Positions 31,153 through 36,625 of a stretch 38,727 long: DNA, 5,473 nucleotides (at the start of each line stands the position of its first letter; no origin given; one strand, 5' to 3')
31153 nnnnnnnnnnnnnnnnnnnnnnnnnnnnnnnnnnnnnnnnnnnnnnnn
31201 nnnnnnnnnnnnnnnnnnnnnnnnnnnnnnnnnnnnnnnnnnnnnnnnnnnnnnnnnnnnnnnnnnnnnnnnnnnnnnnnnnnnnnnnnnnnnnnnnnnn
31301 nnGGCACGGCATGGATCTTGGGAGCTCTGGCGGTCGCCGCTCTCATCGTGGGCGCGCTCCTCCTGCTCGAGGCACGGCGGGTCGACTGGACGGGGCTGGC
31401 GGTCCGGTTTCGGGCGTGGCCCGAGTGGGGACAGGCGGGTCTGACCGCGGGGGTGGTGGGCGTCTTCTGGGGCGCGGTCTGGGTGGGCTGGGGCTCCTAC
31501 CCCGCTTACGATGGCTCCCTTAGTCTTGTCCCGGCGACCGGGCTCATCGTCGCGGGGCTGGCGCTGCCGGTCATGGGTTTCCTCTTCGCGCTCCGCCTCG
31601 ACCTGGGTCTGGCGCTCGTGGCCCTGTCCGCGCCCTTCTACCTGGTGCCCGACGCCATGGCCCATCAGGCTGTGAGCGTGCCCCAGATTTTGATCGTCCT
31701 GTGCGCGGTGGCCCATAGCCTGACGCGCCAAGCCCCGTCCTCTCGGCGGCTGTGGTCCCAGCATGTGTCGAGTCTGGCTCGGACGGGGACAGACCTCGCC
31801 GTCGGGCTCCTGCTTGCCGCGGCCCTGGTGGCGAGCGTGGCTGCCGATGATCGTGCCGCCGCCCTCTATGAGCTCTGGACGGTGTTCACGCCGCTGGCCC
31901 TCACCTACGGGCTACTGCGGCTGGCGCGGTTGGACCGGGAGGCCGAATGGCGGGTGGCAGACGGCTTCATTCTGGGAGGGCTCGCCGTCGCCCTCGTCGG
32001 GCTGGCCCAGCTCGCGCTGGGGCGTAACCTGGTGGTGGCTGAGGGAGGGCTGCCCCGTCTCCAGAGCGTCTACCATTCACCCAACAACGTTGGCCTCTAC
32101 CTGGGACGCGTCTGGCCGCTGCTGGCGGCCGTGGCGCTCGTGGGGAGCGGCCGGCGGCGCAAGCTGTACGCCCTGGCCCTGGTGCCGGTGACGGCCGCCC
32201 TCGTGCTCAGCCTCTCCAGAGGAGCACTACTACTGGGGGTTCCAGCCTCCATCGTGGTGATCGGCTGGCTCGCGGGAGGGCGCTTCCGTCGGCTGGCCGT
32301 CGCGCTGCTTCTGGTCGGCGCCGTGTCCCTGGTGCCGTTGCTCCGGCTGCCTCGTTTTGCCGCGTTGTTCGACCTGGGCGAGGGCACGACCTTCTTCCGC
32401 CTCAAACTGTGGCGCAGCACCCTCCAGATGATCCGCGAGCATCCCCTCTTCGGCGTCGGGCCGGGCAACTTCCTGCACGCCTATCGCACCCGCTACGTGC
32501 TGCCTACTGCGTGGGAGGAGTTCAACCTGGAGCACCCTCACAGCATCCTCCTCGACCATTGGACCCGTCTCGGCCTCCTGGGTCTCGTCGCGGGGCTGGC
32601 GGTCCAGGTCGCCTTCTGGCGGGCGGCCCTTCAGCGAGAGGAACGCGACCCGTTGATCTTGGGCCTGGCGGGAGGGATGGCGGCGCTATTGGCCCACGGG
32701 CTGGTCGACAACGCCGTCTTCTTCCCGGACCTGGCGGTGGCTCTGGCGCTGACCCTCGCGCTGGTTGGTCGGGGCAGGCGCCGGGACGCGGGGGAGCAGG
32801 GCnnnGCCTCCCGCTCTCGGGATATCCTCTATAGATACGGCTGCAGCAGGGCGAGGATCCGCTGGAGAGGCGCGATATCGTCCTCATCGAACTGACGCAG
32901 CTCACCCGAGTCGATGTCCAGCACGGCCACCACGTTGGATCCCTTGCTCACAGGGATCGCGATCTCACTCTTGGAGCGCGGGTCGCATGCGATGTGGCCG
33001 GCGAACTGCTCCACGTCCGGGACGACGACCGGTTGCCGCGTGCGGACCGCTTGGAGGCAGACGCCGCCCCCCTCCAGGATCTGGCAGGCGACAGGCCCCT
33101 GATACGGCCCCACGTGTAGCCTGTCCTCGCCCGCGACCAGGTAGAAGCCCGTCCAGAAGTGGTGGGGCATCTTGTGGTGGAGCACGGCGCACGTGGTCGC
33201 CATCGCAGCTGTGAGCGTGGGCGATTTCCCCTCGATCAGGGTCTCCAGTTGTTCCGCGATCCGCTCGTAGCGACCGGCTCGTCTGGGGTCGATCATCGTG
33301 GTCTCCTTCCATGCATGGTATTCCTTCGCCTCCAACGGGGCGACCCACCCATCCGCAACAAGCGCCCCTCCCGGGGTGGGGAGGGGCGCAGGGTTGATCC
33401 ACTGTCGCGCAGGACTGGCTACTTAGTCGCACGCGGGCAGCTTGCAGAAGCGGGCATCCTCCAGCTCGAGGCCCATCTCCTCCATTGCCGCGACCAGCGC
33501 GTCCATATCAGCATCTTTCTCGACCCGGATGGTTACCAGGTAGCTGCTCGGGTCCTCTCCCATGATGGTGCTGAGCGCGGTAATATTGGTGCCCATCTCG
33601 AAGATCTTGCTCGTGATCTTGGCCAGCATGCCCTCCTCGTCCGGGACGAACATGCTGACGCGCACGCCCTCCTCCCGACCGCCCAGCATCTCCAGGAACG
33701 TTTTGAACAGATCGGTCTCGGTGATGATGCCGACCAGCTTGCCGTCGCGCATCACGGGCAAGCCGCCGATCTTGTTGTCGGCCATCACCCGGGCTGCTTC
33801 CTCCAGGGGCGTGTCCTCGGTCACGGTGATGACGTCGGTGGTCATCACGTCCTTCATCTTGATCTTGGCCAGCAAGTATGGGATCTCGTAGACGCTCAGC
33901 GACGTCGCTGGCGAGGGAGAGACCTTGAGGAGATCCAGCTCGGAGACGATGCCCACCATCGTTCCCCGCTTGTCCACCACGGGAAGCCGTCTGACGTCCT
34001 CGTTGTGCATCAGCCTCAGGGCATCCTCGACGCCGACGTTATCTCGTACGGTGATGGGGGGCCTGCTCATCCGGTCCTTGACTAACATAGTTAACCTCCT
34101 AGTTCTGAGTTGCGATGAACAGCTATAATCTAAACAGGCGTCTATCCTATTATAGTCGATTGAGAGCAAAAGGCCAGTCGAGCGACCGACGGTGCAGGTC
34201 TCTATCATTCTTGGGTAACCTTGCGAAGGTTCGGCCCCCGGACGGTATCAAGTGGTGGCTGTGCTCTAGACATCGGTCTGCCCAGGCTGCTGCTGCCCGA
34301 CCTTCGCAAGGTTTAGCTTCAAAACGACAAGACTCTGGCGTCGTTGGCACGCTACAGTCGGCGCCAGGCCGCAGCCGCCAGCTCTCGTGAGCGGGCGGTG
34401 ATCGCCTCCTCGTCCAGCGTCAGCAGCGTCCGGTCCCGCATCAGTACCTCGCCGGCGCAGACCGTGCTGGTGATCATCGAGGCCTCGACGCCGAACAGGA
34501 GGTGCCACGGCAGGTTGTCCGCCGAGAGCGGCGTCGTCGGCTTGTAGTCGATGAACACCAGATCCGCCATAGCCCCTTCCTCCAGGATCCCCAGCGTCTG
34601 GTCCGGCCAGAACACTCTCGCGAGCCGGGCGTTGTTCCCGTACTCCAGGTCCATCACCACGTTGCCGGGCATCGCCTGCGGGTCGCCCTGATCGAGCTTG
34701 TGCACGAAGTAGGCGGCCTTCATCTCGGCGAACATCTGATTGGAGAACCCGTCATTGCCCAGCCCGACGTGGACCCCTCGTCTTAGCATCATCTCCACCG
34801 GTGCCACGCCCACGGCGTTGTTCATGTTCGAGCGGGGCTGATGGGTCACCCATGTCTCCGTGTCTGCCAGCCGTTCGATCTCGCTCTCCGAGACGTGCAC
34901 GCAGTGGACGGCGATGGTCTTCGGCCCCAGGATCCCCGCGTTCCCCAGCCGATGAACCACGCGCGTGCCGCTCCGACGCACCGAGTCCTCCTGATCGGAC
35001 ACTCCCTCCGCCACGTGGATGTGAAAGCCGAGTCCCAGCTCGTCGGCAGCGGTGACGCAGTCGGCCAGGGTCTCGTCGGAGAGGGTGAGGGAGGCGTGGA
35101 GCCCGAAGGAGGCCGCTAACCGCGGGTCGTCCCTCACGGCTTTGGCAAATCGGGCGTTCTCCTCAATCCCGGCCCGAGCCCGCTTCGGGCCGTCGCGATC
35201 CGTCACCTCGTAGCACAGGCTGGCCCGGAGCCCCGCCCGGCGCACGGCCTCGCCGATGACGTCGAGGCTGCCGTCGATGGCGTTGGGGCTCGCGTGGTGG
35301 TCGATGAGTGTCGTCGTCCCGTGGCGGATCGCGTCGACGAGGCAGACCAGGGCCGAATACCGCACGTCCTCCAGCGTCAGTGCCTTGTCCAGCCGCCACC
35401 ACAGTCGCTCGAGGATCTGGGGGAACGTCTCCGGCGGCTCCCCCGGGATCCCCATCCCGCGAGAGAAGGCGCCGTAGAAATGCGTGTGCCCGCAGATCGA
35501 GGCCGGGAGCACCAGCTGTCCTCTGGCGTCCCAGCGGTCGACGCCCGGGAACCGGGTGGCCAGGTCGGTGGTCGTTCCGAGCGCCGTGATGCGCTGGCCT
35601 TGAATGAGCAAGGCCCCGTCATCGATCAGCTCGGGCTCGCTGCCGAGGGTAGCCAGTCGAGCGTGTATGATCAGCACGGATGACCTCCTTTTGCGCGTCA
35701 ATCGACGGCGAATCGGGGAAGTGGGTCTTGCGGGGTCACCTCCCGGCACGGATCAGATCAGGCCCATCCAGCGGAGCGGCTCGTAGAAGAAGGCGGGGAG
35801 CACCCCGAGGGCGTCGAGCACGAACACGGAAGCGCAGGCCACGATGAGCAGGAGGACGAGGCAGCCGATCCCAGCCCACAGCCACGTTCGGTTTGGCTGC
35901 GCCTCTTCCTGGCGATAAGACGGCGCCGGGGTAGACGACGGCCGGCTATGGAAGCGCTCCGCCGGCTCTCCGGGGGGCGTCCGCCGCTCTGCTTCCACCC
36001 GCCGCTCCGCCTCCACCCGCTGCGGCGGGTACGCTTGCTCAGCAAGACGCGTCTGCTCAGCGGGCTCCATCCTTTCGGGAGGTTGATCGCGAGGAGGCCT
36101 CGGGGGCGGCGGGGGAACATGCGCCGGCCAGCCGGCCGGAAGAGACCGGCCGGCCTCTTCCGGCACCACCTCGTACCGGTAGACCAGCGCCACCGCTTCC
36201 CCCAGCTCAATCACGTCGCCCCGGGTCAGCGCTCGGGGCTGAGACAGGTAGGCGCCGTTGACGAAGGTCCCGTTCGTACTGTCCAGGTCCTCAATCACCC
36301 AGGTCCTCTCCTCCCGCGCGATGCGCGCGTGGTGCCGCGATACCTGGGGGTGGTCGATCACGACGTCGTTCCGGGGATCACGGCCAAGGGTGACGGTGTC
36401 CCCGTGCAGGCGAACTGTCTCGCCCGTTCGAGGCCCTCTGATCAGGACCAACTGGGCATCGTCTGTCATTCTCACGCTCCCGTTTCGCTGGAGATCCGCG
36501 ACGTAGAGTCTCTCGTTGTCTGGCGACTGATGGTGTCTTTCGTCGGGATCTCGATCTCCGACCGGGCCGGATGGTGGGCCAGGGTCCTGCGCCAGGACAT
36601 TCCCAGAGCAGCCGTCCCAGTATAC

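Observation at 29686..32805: GH-A-like domain with Glu-to-His at the predicted nucleophile, fused to a beta-sandwich and an O-antigen-ligase/Wzy-like membrane domain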

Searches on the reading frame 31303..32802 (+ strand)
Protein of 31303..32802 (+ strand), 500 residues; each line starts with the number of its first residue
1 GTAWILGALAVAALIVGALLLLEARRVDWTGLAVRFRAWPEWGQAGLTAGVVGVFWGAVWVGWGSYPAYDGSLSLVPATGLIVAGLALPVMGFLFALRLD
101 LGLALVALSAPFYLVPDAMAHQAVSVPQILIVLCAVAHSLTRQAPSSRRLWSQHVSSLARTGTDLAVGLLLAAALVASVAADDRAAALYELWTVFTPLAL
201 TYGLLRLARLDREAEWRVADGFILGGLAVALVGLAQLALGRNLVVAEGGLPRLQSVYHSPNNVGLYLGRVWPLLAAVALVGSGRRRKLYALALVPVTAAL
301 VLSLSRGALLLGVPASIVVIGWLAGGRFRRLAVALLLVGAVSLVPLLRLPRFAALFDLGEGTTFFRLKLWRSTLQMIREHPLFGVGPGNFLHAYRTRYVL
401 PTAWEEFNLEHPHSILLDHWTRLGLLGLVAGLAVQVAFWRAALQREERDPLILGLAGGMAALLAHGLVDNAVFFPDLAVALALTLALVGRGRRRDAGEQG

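Call 38: search_solved_structures(query=window:31303-32802:+, max_evalue=10, show_alignments=2)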
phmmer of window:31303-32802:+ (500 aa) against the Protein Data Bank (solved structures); distinct sequences matched with E-value up to 10: 0.

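Call 44: predict_structure(alignment_id=A2)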
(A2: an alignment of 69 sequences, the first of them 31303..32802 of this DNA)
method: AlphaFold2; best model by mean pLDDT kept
length: 500 residues; sequences in the alignment: 69
mean_pLDDT: 82.3   pTM: 0.85
mean pLDDT of the five models: 82.3, 81.7, 81.5, 80.8, 79.2
residues with pLDDT >= 90: 229; 70-90: 161; 50-70: 75; < 50: 35
segments of 3 or more residues with pLDDT < 50: 115-121, 396-417
pLDDT, mean of each block of 10 residues (from residue 1): 77 82 85 95 96 91 67 79 92 96 95 56 74 95 88 84 94 91 83 90 93 95 94 88 62 56 84 97 97 96 87 95 96 95 84 66 57 77 69 53 44 48 84 94 90 96 77 78 92 59
secondary structure, 60 per line:
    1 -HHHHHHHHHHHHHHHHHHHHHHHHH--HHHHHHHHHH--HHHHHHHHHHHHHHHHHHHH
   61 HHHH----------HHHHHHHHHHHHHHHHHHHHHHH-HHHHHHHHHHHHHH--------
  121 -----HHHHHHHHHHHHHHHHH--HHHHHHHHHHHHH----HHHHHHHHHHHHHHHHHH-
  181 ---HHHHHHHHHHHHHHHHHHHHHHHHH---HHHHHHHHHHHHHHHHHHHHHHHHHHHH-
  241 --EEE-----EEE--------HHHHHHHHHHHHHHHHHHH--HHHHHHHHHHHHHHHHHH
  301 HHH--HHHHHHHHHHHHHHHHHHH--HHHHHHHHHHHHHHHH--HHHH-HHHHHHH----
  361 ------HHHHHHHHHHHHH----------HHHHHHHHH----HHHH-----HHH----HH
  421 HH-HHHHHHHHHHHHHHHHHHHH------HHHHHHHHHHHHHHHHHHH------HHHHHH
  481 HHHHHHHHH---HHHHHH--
elements in order: H2-26 H29-38 H41-64 H75-97 H99-112 H126-142 H145-157 H162-179 H184-208 H212-239 E243-245 E251-253 H262-280 H283-303 H306-324 H327-342 H345-348 H350-356 H367-379 H390-398 H403-406 H419-422 H424-443 H450-468 H475-489 H493-498

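Call 46: fold_search(model_id=the predicted structure, library=pdb)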
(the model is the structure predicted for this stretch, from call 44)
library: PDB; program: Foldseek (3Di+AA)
matches with E <= 10: 158; with E <= 0.001: 0
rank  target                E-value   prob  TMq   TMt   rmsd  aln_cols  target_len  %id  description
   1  6pl6_A                1.8e-01  0.99  0.40  0.55   7.6       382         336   18  Structural coordination of polymerization and crosslinking by a peptidoglycan synthase complex (released 2020-03-18)
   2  9g8j_B                3.2e-01  0.09  0.11  0.09  25.7       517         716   12  Structure of K+-dependent Na+-PPase from Thermotoga maritima in complex with zoledronate (released 2025-06-04)
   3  8xx8_B                9.3e-01  0.11  0.11  0.17  22.7       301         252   14  Structure of Glycilhalorhodopsin from Salinarimonas soli (released 2024-10-16)
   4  9g8k_B                1.1e+00  0.06  0.13  0.10  24.9       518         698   13  Structure of K+-dependent Na+-PPase from Thermotoga maritima in complex with Ca2+ and Etidronate (released 2025-06-04)
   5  8xx8_C                1.2e+00  0.09  0.11  0.17  22.7       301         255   14  Structure of Glycilhalorhodopsin from Salinarimonas soli (released 2024-10-16)
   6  4z36                  1.4e+00  0.05  0.10  0.12  25.3       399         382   13  Crystal Structure of Human Lysophosphatidic Acid Receptor 1 in complex with ONO-3080573 (released 2015-06-03)
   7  5olo                  1.5e+00  0.06  0.10  0.12  26.3       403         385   13  Structure of the A2A-StaR2-bRIL562-Tozadenant complex at 3.1A obtained from in meso soaking experiments. (released 2018-01-17)
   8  8xx8_D                1.7e+00  0.08  0.11  0.17  22.7       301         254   14  Structure of Glycilhalorhodopsin from Salinarimonas soli (released 2024-10-16)
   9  4phq_C                1.8e+00  0.04  0.08  0.13  25.0       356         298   12  ClyA CC6/264 ox (6-303) (released 2014-09-24)
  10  8pwn                  1.9e+00  0.04  0.11  0.12  26.4       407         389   14  Structure of A2A adenosine receptor A2AR-StaR2-bRIL, solved at wavelength 2.75 A (released 2023-10-25)
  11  4nh2_E                1.9e+00  0.04  0.11  0.13  22.2       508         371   12  Crystal structure of AmtB from E. coli bound to phosphatidylglycerol (released 2014-06-04)
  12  9r2g_A                2.0e+00  0.04  0.10  0.12  24.4       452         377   13  Cytochrome bd II oxidase qOR-2 type from Mycobacterium smegmatis (released 2026-03-04)
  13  6lmk_R                2.1e+00  0.04  0.09  0.11  25.9       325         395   14  Cryo-EM structure of the human glucagon receptor in complex with Gs (released 2020-04-01)
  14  5k2a                  2.2e+00  0.04  0.10  0.12  26.3       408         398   13  2.5 angstrom A2a adenosine receptor structure with sulfur SAD phasing using XFEL data (released 2016-09-21)
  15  9jxj                  2.2e+00  0.04  0.12  0.11  29.9       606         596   10  Cryo-EM structure of human XPR1 in a closed state at both the extracellular and intracellular gates, obtained through lo (released 2025-08-27)
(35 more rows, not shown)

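Call 48: search_solved_structures(query=A2, max_evalue=0.001, show_alignments=5)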
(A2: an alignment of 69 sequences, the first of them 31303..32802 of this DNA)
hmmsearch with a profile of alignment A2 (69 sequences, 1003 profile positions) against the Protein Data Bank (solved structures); distinct sequences matched with E-value up to 0.001: 8.
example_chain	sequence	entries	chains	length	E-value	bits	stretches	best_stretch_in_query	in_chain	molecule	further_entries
5bx9_A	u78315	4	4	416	1.6e-21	79.2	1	55-210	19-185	PslG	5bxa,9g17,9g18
4zn2_A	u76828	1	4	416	1.6e-21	79.2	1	55-210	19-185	PslG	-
6uqj_A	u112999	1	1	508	2.8e-06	28.7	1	133-200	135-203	Beta-xylosidase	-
7tpg_B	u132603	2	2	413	6.7e-05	24.2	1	782-973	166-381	Putative cell surface polysaccharide polymerase/ligase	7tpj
4m29_A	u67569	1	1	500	7e-05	24.1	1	76-248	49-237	Beta-xylosidase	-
4ekj_A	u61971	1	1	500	7e-05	24.1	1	76-248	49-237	Beta-xylosidase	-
8i0x_B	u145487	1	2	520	9.1e-05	23.8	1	137-200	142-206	Glycoside hydrolase family 39 beta-xylosidase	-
8i0j_A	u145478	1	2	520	9.1e-05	23.8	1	137-200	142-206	Glycoside hydrolase family 39 beta-xylosidase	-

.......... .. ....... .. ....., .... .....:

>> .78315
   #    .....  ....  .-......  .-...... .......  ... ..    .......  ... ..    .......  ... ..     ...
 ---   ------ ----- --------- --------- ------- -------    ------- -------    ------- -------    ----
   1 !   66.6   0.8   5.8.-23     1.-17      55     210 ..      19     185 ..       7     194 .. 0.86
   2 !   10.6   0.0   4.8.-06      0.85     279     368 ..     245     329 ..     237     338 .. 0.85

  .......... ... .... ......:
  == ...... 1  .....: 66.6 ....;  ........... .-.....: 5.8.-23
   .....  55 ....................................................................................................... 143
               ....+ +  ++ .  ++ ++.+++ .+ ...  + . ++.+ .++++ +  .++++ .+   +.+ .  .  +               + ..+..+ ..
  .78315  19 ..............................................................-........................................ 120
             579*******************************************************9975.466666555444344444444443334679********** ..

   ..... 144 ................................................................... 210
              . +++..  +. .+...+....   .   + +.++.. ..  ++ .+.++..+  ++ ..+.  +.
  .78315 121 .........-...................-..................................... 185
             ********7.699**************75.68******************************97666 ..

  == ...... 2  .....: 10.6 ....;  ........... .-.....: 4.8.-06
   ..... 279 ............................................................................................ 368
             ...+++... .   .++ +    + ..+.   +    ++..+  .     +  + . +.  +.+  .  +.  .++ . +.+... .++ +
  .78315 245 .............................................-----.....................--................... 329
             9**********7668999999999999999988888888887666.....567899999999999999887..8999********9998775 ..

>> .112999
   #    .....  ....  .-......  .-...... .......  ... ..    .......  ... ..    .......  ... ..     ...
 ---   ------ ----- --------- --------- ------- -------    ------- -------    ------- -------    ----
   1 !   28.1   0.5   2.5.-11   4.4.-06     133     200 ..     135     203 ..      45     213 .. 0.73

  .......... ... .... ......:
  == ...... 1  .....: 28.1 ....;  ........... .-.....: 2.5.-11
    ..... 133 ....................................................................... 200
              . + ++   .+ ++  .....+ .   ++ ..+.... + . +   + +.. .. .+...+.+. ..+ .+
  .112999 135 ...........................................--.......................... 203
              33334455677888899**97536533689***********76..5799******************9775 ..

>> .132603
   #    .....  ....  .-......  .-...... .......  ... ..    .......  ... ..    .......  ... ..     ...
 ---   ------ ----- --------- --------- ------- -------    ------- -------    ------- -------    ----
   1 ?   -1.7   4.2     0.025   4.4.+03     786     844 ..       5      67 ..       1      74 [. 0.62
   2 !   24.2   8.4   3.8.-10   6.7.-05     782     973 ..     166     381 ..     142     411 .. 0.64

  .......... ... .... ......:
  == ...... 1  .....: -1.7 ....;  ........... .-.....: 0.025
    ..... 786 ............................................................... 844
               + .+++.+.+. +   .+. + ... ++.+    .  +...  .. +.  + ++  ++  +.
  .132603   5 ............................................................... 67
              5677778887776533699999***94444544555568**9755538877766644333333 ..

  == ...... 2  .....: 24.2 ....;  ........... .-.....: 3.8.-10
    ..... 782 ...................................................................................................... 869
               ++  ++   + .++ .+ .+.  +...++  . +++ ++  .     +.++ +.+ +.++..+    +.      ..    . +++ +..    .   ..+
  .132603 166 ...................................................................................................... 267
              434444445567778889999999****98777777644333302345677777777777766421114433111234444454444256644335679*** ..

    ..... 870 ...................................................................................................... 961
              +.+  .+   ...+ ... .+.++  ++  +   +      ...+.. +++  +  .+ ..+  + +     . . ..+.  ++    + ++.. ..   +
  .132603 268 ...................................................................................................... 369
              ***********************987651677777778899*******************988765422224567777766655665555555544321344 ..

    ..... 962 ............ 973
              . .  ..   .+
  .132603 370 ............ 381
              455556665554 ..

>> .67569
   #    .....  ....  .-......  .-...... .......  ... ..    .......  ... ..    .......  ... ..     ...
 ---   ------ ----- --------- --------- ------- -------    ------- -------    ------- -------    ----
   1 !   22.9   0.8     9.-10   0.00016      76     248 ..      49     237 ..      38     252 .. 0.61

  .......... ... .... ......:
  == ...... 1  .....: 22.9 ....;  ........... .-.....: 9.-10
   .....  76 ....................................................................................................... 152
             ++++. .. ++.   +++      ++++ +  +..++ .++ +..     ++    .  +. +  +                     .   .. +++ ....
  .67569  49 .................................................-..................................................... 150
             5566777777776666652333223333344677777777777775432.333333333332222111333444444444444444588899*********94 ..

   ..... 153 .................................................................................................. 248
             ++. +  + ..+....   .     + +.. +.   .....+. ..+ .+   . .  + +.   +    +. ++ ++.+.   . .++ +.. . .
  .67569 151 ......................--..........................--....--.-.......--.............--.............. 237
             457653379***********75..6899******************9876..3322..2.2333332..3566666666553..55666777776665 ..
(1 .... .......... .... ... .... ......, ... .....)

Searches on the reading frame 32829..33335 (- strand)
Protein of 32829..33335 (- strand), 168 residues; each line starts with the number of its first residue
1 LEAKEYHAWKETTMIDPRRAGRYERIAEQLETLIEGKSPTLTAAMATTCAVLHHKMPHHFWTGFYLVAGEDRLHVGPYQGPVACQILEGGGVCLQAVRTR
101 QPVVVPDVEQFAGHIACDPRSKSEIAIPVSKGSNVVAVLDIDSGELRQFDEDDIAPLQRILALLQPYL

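Call 11: search_protein_families(library=pfam, proteins=[window:32829-33335:-], max_evalue=0.001)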
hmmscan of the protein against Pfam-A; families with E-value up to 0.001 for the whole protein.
window:32829-33335:- (168 aa): 2 families
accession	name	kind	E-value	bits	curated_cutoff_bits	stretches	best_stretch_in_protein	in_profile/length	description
PF13185.12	GAF_2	-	5e-11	43.4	28.6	1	64-162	24-129/136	GAF domain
PF01590.32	GAF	-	6.9e-09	36.8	22.4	1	75-162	34-127/133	GAF domain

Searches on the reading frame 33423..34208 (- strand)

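Call 10: search_protein_families(library=pfam, proteins=[window:33423-34208:-], max_evalue=0.001)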
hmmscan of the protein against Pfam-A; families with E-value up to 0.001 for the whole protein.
window:33423-34208:- (261 aa): 4 families
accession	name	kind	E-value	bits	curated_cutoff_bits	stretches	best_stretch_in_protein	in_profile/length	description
PF00571.33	CBS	-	4e-35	120.4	24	2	119-171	2-55/57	CBS domain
PF22629.2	ACT_AHAS_ss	-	2.2e-05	25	27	1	185-245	2-62/67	AHAS small subunit-like ACT domain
PF13291.12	ACT_4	-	0.00016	22.8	27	1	182-243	7-70/80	ACT domain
PF01842.31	ACT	-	0.00082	19.5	27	0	183-242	2-61/66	ACT domain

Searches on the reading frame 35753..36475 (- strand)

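Call 11: search_protein_families(library=pfam, proteins=[window:35753-36475:-], max_evalue=0.001)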
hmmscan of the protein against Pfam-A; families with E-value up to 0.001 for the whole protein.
window:35753-36475:- (240 aa): 2 families
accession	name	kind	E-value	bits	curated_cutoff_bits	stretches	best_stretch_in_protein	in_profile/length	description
PF00498.31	FHA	-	7.3e-24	84.4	20.7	1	28-92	1-67/67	FHA domain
PF16697.10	Yop-YscD_cpl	-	9.3e-20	71.1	33.2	1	11-96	2-88/94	Inner membrane component of T3SS, cytoplasmic domain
